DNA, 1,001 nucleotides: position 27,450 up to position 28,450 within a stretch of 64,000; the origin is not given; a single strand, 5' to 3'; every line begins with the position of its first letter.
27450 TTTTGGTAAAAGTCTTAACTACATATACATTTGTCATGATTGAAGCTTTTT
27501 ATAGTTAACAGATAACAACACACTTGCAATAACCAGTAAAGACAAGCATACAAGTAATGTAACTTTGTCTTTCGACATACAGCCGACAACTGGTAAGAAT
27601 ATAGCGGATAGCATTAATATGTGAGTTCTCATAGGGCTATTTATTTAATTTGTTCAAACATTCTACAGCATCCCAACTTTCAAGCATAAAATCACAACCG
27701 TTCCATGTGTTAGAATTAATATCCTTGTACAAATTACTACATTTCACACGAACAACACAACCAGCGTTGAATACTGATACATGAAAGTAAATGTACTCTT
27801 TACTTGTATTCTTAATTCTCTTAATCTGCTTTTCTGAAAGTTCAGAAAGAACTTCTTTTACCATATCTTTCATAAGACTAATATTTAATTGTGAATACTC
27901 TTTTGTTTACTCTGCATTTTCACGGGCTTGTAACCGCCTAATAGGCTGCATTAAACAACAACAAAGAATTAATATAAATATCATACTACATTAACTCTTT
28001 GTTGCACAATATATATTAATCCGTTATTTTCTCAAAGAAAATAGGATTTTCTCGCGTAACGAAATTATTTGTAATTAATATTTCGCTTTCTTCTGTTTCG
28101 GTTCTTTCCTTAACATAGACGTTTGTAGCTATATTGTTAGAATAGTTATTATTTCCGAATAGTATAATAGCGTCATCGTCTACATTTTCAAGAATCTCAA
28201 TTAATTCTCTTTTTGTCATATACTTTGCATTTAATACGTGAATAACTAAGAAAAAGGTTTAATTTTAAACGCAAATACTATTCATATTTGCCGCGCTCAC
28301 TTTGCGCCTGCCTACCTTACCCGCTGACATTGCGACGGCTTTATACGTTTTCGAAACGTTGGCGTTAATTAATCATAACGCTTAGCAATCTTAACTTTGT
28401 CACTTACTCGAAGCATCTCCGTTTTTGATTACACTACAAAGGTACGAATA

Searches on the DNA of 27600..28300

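Call 65: search_rna_families(source=window, start=27600, end=28300, threshold=evalue, max_evalue=0.01, show_alignments=1)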
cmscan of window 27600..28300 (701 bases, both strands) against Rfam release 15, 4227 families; matches with E-value up to 0.01: 1.
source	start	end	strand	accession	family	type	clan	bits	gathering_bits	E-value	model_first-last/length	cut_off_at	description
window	27904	27957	-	RF03160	twister-P1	Gene; ribozyme;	CL00120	53.6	67.2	3.7e-11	1-68/68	no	type-P1 twister ribozyme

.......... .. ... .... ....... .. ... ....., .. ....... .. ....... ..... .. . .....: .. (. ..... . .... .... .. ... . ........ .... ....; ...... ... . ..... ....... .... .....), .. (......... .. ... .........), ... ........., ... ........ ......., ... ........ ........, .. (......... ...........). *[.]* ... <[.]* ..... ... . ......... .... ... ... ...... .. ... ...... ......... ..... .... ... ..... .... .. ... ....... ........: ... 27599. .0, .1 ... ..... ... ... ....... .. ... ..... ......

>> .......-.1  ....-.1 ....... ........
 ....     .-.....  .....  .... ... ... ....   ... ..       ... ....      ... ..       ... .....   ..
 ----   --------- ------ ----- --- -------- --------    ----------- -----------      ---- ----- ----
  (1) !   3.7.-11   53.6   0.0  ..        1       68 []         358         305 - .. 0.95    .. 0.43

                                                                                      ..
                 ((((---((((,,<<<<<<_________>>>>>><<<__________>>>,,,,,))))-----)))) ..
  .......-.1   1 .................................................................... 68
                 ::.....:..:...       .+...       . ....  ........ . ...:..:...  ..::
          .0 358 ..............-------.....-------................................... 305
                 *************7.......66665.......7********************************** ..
